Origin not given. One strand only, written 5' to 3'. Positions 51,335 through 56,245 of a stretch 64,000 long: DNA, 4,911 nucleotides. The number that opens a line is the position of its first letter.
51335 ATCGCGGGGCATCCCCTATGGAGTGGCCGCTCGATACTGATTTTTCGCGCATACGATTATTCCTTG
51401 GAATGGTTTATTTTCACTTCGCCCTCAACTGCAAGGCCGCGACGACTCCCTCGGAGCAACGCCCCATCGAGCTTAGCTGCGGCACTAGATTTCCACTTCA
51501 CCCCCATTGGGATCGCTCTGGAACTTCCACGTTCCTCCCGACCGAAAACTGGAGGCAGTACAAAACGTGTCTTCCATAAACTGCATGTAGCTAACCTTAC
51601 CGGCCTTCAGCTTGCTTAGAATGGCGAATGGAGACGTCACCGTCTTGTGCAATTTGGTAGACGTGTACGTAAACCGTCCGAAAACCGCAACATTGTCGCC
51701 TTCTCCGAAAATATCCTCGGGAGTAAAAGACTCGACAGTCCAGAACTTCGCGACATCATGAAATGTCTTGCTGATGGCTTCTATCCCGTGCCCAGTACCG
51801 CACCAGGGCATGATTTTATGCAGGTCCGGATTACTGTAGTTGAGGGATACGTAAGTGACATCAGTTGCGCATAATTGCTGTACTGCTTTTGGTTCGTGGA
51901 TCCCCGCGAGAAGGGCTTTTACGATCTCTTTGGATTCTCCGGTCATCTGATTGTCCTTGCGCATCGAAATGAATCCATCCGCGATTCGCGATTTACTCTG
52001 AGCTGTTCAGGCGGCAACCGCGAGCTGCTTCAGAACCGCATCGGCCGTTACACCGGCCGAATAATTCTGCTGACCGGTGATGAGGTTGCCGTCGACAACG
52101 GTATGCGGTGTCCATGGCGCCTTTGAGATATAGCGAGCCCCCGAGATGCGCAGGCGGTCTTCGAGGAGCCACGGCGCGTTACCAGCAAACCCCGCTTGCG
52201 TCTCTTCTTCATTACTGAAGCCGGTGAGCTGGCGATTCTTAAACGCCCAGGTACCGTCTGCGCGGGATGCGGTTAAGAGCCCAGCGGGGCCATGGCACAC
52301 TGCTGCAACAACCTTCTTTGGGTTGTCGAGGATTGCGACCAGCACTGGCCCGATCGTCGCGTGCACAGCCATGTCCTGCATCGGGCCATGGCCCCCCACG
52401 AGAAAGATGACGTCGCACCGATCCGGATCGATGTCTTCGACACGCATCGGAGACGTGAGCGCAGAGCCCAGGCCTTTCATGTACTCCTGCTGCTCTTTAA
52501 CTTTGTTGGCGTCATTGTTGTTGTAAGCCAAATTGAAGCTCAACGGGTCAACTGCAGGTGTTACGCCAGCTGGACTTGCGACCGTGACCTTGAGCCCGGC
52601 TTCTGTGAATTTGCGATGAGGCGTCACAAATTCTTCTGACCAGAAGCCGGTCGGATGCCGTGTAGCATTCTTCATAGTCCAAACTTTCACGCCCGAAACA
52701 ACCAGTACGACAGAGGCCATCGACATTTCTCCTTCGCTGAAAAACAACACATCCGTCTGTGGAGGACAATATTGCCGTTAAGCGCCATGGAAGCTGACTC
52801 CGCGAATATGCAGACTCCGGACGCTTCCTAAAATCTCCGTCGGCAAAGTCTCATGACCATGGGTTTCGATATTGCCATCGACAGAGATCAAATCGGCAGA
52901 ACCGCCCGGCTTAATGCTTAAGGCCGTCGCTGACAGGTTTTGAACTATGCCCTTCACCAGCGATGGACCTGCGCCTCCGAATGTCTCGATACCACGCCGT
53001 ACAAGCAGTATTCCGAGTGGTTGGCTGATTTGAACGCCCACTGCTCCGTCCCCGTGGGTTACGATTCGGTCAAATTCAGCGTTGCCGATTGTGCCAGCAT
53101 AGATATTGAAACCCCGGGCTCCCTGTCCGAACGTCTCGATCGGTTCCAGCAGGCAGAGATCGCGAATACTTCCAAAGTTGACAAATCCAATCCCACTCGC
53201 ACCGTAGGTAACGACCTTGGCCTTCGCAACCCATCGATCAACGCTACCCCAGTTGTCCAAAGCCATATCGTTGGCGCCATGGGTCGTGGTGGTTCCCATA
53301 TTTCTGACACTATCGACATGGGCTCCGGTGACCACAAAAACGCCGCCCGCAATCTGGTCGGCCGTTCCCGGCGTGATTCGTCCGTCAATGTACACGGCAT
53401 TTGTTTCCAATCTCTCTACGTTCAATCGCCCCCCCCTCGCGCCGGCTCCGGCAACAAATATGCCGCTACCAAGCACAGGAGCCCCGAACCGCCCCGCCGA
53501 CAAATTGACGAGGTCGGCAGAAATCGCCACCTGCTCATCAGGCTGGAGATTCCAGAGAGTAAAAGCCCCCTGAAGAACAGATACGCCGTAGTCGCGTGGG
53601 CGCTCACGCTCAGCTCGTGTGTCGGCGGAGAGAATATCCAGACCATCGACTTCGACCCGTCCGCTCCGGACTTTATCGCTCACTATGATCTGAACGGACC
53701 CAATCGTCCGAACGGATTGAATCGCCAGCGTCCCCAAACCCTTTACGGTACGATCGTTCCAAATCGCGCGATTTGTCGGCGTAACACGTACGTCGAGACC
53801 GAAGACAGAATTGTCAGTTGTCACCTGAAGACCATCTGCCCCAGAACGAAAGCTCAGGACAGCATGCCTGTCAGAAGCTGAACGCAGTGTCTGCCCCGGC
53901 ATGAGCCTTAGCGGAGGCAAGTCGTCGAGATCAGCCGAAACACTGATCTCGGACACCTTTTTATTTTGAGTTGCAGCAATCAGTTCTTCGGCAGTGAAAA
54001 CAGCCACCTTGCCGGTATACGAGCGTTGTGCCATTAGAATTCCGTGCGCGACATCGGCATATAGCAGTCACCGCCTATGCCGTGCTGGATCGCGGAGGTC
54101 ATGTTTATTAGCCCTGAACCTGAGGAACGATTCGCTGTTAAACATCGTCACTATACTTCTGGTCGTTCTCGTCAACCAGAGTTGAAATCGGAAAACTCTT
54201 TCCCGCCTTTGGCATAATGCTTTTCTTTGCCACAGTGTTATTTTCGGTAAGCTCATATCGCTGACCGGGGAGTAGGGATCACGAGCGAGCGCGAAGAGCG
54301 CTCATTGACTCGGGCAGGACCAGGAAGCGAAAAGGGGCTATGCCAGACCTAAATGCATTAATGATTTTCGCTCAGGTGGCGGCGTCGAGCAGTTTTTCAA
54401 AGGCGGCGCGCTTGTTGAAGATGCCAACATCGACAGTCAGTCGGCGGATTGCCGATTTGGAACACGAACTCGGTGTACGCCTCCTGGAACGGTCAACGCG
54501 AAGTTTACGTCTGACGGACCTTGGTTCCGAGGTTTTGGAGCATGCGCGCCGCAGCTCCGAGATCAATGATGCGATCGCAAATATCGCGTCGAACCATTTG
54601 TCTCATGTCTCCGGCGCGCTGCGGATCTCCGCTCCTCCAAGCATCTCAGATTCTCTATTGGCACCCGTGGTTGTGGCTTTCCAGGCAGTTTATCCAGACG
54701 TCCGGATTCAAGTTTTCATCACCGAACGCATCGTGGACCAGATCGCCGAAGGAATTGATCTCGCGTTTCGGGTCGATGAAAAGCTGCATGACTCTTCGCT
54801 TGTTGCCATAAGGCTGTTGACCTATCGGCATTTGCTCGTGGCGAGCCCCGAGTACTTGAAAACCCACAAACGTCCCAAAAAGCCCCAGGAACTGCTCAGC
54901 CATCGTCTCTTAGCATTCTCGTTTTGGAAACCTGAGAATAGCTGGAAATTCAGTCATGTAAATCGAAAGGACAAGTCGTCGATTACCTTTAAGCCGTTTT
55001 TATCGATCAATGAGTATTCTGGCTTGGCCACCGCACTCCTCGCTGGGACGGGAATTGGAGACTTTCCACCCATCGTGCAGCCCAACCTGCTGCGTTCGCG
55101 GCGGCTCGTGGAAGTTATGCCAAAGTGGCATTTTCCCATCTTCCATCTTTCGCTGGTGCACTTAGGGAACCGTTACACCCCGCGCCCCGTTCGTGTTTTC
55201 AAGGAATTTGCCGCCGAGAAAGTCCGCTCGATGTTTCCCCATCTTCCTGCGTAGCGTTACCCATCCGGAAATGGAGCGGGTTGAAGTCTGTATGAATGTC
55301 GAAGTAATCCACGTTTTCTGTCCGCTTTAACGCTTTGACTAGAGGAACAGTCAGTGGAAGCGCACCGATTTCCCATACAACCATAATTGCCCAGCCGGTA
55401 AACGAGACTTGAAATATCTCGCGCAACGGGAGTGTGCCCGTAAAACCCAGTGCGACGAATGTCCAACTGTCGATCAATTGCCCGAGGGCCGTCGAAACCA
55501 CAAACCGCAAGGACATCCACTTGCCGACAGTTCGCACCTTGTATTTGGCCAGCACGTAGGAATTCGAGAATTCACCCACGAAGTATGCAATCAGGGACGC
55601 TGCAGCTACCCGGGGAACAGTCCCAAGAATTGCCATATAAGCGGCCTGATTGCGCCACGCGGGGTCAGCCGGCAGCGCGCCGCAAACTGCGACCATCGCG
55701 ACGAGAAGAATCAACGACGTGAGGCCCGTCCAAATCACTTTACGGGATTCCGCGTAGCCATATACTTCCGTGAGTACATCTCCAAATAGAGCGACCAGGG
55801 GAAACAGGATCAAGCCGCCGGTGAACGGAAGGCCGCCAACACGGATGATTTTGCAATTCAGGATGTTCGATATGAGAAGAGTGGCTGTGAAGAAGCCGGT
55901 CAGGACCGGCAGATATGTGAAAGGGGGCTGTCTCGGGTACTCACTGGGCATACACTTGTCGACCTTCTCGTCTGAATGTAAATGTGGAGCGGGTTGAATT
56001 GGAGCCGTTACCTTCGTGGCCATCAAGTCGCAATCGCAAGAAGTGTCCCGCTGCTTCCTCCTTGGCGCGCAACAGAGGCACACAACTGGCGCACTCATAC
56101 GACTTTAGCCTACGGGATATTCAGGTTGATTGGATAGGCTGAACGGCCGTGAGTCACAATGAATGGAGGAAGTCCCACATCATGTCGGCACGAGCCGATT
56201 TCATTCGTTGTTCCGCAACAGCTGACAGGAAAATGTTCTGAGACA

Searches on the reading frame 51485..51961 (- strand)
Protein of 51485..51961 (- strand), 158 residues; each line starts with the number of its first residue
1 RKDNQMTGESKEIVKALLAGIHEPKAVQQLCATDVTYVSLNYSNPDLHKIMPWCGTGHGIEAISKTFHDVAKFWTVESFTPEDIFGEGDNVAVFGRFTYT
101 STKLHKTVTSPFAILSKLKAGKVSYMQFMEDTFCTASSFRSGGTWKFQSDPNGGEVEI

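Call 94: search_protein_families(library=pfam, proteins=[window:51485-51961:-], max_evalue=0.01)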
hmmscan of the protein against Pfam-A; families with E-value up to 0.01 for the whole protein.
window:51485-51961:- (158 aa): 1 family
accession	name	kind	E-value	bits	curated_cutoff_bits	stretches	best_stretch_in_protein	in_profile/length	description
PF12680.13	SnoaL_2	-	1.2e-07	32.7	27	1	22-124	11-100/102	SnoaL-like domain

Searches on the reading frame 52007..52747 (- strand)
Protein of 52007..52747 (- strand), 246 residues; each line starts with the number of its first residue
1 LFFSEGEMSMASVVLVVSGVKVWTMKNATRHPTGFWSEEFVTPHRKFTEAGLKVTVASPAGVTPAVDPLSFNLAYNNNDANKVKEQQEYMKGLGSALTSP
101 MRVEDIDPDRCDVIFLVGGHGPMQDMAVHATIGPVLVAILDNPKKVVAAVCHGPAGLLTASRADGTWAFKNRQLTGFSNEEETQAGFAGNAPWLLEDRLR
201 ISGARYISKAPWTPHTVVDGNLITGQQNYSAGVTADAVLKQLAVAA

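Call 94: search_protein_families(library=pfam, proteins=[window:52007-52747:-], max_evalue=0.01)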
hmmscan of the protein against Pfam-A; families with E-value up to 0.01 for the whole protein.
window:52007-52747:- (246 aa): 2 families
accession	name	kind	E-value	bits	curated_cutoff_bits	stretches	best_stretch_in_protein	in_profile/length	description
PF01965.30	DJ-1_PfpI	-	1.8e-14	54.4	26.6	1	34-228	10-152/165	DJ-1/PfpI family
PF17124.11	ThiJ_like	-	3.3e-09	37.3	30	1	33-162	4-143/186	ThiJ/PfpI family-like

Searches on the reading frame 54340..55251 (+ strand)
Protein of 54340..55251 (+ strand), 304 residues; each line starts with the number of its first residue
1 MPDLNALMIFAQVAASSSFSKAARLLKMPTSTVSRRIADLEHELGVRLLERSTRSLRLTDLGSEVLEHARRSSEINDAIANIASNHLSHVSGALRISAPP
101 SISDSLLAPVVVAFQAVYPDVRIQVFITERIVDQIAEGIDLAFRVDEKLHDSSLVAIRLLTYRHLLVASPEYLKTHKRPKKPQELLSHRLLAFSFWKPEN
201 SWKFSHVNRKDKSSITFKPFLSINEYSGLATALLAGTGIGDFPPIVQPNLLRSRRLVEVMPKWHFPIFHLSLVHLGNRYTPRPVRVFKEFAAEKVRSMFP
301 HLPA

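Call 94: search_protein_families(library=pfam, proteins=[window:54340-55251:+], max_evalue=0.01)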
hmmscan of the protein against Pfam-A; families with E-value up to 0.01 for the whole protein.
window:54340-55251:+ (304 aa): 4 families
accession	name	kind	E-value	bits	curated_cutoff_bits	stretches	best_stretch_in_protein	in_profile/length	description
PF03466.25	LysR_substrate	-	6.6e-36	124.1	28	1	90-294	4-207/209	LysR substrate binding domain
PF00126.33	HTH_1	-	6.3e-20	71.3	26.6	1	4-62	1-59/60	Bacterial regulatory helix-turn-helix protein, lysR family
PF13542.12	HTH_Tnp_ISL3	-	0.0058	16.5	27.4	0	8-39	19-49/51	Helix-turn-helix domain of transposase family ISL3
PF13404.12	HTH_AsnC-type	-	0.0082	16.4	27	0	12-41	13-42/42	AsnC-type helix-turn-helix domain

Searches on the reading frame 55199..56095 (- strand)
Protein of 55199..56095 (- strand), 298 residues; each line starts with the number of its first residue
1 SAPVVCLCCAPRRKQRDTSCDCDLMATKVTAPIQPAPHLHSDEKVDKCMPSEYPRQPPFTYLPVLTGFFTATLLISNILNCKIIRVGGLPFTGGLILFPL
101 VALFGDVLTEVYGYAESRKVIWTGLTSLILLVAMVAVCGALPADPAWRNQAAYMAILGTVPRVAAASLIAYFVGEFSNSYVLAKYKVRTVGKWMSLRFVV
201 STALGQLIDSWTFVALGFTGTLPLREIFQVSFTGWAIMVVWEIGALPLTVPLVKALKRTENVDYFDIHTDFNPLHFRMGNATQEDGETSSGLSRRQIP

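Call 94: search_protein_families(library=pfam, proteins=[window:55199-56095:-], max_evalue=0.01)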
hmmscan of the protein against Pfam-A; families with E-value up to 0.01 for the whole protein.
window:55199-56095:- (298 aa): 1 family
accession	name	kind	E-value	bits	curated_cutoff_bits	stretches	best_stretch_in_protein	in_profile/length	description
PF02592.20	Vut_1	-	2.9e-40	138.5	27.2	1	92-250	1-150/152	Putative vitamin uptake transporter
